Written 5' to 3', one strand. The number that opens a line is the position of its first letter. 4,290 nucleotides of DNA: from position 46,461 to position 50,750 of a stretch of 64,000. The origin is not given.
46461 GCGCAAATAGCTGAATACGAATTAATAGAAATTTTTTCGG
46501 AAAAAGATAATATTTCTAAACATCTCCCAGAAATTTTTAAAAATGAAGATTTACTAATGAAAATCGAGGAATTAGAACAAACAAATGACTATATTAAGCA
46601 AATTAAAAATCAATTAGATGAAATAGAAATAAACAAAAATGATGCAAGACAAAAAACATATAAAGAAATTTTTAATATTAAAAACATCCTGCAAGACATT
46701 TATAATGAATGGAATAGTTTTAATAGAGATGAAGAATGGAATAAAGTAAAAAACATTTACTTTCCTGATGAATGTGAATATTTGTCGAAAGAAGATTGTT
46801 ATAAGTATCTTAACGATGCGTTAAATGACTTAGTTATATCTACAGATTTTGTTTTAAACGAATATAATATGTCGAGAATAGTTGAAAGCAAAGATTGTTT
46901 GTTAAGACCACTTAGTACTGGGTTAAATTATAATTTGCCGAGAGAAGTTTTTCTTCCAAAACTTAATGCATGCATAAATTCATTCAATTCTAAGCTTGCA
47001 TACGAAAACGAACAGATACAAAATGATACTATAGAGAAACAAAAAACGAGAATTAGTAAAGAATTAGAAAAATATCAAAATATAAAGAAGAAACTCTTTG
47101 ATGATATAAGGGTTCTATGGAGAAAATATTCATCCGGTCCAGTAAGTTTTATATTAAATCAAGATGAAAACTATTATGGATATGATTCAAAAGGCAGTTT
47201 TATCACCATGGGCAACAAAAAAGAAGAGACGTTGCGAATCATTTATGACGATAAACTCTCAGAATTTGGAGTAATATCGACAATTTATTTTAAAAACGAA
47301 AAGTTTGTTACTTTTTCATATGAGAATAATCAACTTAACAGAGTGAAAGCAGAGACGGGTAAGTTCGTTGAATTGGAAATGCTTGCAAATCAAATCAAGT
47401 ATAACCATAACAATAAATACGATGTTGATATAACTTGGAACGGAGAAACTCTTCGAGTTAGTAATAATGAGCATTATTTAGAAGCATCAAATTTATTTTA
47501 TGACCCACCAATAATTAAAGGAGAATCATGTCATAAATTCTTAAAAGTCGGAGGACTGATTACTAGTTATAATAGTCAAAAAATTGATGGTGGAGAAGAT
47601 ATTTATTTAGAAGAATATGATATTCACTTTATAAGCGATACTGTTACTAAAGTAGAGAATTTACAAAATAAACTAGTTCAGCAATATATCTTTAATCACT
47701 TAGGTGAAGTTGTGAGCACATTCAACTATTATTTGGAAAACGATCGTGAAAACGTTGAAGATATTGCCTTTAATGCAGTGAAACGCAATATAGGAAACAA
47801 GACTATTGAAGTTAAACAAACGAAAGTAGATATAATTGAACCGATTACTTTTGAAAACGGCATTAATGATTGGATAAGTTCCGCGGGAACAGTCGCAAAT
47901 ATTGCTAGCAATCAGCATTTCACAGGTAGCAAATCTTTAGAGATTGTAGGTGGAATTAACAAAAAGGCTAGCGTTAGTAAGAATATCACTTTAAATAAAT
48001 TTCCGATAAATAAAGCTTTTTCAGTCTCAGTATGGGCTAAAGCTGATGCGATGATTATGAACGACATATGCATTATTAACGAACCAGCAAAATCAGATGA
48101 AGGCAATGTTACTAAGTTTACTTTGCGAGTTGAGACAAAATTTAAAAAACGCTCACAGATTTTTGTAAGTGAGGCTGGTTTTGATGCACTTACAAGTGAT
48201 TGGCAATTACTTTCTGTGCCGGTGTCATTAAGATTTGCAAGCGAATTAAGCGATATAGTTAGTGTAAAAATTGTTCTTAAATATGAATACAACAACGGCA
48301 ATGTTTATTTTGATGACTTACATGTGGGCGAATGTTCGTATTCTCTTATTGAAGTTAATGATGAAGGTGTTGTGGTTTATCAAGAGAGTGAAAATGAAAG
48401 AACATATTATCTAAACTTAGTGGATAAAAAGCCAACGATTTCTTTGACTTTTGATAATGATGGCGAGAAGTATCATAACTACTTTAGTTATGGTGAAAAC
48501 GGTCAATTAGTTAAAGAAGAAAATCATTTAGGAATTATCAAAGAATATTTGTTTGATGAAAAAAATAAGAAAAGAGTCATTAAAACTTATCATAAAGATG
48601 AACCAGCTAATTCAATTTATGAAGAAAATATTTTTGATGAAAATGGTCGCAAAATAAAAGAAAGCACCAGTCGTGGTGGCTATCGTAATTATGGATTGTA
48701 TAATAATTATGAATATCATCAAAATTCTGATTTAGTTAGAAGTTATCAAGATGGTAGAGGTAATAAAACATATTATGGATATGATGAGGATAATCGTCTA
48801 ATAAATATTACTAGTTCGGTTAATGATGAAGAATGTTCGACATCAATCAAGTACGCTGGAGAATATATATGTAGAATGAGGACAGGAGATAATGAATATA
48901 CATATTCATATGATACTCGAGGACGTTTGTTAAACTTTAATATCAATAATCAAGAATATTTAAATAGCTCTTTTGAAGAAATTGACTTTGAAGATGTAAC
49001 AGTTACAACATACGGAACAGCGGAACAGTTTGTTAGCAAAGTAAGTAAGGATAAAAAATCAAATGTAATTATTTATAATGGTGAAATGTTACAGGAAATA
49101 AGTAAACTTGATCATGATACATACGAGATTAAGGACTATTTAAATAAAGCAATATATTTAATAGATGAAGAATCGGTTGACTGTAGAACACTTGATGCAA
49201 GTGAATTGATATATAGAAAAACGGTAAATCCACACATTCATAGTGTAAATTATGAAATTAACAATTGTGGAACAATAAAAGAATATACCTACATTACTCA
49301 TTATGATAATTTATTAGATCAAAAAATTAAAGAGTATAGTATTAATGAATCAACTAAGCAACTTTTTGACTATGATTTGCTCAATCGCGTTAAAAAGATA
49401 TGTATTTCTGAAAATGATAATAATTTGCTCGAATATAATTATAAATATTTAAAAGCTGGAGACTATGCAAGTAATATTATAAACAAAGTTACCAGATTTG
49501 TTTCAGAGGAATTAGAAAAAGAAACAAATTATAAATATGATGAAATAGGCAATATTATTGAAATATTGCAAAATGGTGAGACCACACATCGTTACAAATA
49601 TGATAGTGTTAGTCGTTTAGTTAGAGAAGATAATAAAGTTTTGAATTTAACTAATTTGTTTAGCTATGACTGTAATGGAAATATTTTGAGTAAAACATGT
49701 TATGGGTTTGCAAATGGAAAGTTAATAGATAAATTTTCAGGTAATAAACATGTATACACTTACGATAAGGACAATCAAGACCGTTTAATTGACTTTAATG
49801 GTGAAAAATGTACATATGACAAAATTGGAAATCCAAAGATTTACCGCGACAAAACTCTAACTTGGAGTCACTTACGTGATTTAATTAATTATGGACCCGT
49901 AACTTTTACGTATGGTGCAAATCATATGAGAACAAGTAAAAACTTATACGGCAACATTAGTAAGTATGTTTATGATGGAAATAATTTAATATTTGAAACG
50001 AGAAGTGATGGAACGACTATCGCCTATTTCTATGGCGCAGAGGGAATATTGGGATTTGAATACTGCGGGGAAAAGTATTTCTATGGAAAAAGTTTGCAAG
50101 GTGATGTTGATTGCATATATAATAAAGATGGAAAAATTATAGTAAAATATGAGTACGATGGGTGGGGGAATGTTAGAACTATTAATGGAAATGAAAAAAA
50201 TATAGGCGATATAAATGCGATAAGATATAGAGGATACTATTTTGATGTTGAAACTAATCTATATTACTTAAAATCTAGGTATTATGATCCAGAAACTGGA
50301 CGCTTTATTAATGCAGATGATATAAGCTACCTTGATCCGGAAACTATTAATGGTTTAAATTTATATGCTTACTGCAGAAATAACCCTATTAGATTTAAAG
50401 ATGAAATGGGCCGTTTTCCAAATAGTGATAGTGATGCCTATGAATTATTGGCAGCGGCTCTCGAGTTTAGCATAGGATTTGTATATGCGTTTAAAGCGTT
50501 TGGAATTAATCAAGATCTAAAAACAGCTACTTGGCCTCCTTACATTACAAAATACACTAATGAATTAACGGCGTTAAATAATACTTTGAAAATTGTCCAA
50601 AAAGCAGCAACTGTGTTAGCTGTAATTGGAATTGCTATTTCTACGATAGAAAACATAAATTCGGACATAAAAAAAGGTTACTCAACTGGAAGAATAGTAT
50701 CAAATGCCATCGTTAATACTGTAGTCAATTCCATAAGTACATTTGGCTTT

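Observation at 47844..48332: CBM4/9-like beta-sandwich embedded within the Rhs repeat region: candidate receptor/glycan-binding module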

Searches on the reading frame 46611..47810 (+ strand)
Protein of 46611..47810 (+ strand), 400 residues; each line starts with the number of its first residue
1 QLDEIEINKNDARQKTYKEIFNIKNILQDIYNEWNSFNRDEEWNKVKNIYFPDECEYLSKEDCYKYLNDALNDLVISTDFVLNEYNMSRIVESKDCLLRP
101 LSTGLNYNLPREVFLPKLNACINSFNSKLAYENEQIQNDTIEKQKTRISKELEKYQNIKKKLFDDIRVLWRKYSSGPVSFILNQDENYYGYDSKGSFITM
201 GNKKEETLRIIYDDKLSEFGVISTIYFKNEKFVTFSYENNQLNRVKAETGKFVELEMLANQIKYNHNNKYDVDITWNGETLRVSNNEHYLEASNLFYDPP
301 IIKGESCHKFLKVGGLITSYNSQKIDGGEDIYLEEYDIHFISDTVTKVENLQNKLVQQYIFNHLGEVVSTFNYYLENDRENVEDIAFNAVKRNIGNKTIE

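Call 37: search_protein_families(library=pfam, proteins=[window:46611-47810:+], max_evalue=0.1)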
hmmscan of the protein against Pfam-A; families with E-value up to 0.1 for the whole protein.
seq(400 aa): 1 family
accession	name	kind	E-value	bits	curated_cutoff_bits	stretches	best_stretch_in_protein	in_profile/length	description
PF13125.11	DUF3958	-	0.0094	16.7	26.3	1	126-191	7-73/107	Protein of unknown function (DUF3958)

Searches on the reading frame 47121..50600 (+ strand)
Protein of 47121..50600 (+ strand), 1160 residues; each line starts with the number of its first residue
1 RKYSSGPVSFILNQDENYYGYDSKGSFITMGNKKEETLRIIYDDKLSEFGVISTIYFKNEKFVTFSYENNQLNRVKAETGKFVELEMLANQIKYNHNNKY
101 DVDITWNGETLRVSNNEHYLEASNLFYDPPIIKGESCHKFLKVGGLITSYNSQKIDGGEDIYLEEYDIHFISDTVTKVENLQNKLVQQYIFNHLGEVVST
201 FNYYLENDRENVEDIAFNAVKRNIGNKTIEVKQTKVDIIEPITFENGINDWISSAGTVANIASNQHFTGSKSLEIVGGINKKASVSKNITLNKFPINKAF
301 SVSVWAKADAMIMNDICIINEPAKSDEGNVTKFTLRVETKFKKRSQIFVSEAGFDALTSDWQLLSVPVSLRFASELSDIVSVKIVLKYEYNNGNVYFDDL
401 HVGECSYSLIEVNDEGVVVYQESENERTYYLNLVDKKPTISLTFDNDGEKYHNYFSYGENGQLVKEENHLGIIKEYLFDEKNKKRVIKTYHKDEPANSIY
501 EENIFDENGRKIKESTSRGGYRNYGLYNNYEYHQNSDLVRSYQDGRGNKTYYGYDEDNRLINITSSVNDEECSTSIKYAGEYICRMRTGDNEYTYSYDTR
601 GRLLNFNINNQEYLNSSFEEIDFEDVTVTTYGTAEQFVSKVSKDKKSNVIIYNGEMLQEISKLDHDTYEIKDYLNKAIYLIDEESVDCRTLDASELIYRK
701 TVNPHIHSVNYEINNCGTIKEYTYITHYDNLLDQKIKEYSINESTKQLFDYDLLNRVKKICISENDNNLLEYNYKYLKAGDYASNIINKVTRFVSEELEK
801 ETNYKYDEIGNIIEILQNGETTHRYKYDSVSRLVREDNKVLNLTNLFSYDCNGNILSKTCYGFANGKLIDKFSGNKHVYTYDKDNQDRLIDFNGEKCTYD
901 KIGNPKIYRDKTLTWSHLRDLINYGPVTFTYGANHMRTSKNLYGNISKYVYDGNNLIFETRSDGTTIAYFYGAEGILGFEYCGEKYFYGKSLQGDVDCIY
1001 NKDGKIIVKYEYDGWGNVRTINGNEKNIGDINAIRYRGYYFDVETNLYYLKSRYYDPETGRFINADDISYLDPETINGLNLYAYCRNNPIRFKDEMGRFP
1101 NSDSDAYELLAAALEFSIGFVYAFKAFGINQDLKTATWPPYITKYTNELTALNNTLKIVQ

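Call 60: predict_structure(alignment_id=A2)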
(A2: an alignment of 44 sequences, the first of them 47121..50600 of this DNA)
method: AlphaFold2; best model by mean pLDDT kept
length: 1160 residues; sequences in the alignment: 44
mean_pLDDT: 66.8   pTM: 0.44
mean pLDDT of the five models: 66.8, 66.6, 64.0, 63.1, 62.1
residues with pLDDT >= 90: 220; 70-90: 385; 50-70: 207; < 50: 348
segments of 3 or more residues with pLDDT < 50: 1-15, 80-101, 103-125, 127-135, 144-160, 207-231, 314-327, 407-436, 496-498, 519-523, 615-629, 631-637, 671-734, 871-873, 1077-1160
pLDDT, mean of each block of 10 residues (from residue 1): 32 52 66 61 66 71 71 60 31 36 43 42 42 51 48 42 71 79 79 64 59 45 42 60 86 91 88 91 92 71 88 44 48 88 77 82 82 61 92 91 62 37 40 49 55 75 78 72 59 57 71 69 63 84 85 82 79 72 78 76 74 50 43 47 66 57 58 33 28 29 31 37 38 52 75 80 81 80 73 82 89 92 92 91 91 89 74 74 90 95 92 91 96 92 95 91 93 86 91 88 87 84 71 92 93 89 78 51 35 38 40 37 29 31 29 30
secondary structure, 60 per line:
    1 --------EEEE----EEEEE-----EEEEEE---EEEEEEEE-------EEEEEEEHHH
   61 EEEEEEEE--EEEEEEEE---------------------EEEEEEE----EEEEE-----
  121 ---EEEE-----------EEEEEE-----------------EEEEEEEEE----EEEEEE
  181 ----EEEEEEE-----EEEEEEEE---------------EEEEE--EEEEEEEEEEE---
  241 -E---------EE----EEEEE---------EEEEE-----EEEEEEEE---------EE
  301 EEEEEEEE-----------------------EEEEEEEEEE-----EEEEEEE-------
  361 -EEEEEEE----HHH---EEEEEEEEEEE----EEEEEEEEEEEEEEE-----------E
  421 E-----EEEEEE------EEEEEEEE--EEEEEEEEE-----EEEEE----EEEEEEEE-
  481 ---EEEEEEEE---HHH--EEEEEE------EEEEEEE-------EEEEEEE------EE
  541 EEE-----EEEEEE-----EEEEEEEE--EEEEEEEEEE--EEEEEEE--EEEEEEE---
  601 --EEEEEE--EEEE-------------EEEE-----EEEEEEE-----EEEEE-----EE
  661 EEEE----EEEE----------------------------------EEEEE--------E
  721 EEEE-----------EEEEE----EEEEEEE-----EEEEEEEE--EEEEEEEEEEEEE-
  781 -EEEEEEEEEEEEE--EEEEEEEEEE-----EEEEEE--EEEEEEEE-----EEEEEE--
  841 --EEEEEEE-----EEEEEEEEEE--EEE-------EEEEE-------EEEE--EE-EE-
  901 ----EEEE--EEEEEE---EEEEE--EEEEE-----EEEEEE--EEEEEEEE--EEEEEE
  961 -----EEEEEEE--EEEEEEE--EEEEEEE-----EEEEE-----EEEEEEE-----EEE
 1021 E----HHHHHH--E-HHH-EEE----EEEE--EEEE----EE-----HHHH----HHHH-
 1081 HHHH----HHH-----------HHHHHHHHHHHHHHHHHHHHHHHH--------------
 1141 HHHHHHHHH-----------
elements in order (helices of 4 or more, strands of 3 or more residues): E9-12 E17-21 E27-32 E36-43 E51-57 E61-68 E71-78 E100-106 E111-115 E124-127 E139-144 E162-170 E175-180 E185-191 E197-204 E220-224 E227-237 E258-262 E272-276 E282-289 E299-308 E332-341 E347-353 E362-368 E379-389 E394-408 E427-432 E439-446 E449-457 E463-467 E472-479 E484-491 E500-505 E512-518 E526-532 E539-543 E549-554 E560-567 E570-579 E582-588 E591-597 E603-608 E611-614 E628-631 E637-643 E649-653 E659-664 E669-672 E707-711 E720-724 E736-740 E745-751 E757-764 E767-779 E782-794 E797-806 E812-817 E820-827 E833-838 E843-849 E855-864 E867-869 E877-881 E889-892 E905-908 E911-916 E920-924 E927-931 E937-942 E945-952 E955-960 E966-972 E975-981 E984-990 E996-1000 E1006-1012 E1018-1021 H1026-1031 E1040-1042 E1047-1050 E1053-1056 H1068-1071 H1076-1079 H1081-1084 H1103-1126 H1141-1149
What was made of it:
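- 47151..47813 (+): Upstream YD-like beta-hairpin stretch (aa 816-1036), proposed to be the first part of the Rhs shell before the insertion. AF2 predicts only beta-hairpins, pLDDT about 50-79 in parts and below 50 elsewhere (call 60).
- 48351..50105 (+): Downstream YD repeats of the Rhs shell (aa 1216-1800). AF2 pLDDT is mostly 75-95 from about aa 1545 to 1875 (call 60).
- On Shell-decorating receptor domains of YD cocoons (SGS1 CBM and lectin, TcB propeller, teneurin NHL): The 1160-aa model is of low global confidence, pTM 0.44 (call 60), and its coordinates could not be inspected.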

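Call 64: fold_search(model_id=the predicted structure, library=pdb)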
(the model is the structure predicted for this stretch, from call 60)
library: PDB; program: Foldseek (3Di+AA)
matches with E <= 10: 1015; with E <= 0.001: 162
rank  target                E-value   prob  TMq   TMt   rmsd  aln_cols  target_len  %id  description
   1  9ifo_A                5.2e-29  1.00  0.24  0.20  34.5      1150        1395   12  Structure of Teneurin-Like Protein (TLP) (released 2026-03-11)
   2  8qjd_B                7.3e-27  1.00  0.14  0.15  34.1      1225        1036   12  T6SS-linked Rhs repeat protein - Salmonella bongori Rhs-core domain (released 2024-09-25)
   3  6ske_A                7.6e-27  1.00  0.24  0.16  34.0      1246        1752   12  Teneurin 2 in complex with Latrophilin 2 Lec domain (released 2020-02-12)
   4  6fb3_A                1.3e-26  1.00  0.24  0.16  33.8      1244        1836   12  Teneurin 2 Partial Extracellular Domain (released 2018-03-28)
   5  8qjb_A                1.6e-26  1.00  0.25  0.28  34.1      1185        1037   13  T6SS-linked Rhs repeat protein - Salmonella bongori Rhs-core domain extended N-terminus (released 2024-09-25)
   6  8qja_D                1.8e-26  1.00  0.23  0.25  33.1      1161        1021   14  T6SS-linked Rhs repeat protein - Advenella mimigardefordensis VgrG-Rhs core (released 2024-09-25)
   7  8qjc                  2.5e-26  1.00  0.25  0.27  34.2      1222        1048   12  T6SS-linked Rhs repeat protein - Salmonella bongori Rhs-core domain with toxin domain (released 2024-09-25)
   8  7q97_A                3.4e-26  1.00  0.20  0.21  34.9      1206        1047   13  Structure of the bacterial type VI secretion system effector RhsA. (released 2021-12-22)
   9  8qja_A                5.2e-26  1.00  0.22  0.25  32.6      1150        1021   14  T6SS-linked Rhs repeat protein - Advenella mimigardefordensis VgrG-Rhs core (released 2024-09-25)
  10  8r51_A                1.2e-25  1.00  0.23  0.15  35.6      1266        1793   11  Mouse teneurin-3 non-compact subunit - A1B1 isoform (released 2024-05-08)
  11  8r54_A                3.6e-25  1.00  0.20  0.13  38.4      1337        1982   11  Mouse teneurin-3 non-compact subunit - A0B0 isoform (released 2024-05-08)
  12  8fia_A                4.2e-25  1.00  0.22  0.15  35.8      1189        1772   11  The structure of fly Teneurin self assembly (released 2023-05-03)
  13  8qja_B                4.6e-25  1.00  0.23  0.26  32.6      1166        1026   14  T6SS-linked Rhs repeat protein - Advenella mimigardefordensis VgrG-Rhs core (released 2024-09-25)
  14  6vhh_A                5.3e-25  1.00  0.23  0.16  34.6      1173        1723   12  Human Teneurin-2 and human Latrophilin-3 binary complex (released 2020-06-03)
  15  8qja_C                8.4e-25  1.00  0.22  0.25  33.3      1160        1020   14  T6SS-linked Rhs repeat protein - Advenella mimigardefordensis VgrG-Rhs core (released 2024-09-25)
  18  7ban_A                3.5e-24  1.00  0.22  0.14  35.5      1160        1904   13  human Teneurin4 Mut C2 (released 2022-01-12)
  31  8fjp_A                1.5e-19  1.00  0.17  0.09  37.9      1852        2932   10  Cryo-EM structure of native mosquito salivary gland surface protein 1 (SGS1) (released 2023-03-01)
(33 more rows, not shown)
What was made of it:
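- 48351..50105 (+): Foldseek E 5e-29 to 1e-22 against Rhs and teneurin shells (call 64).
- Closest known: Pseudomonas aeruginosa Tse5. Same: The shell matches at Foldseek E 1.4e-22 (call 64).
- Tried and rejected: The 1160-aa AlphaFold model meant to show the insertion topology has pTM 0.44 and TM about 0.24 to solved shells (calls 60, 64).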
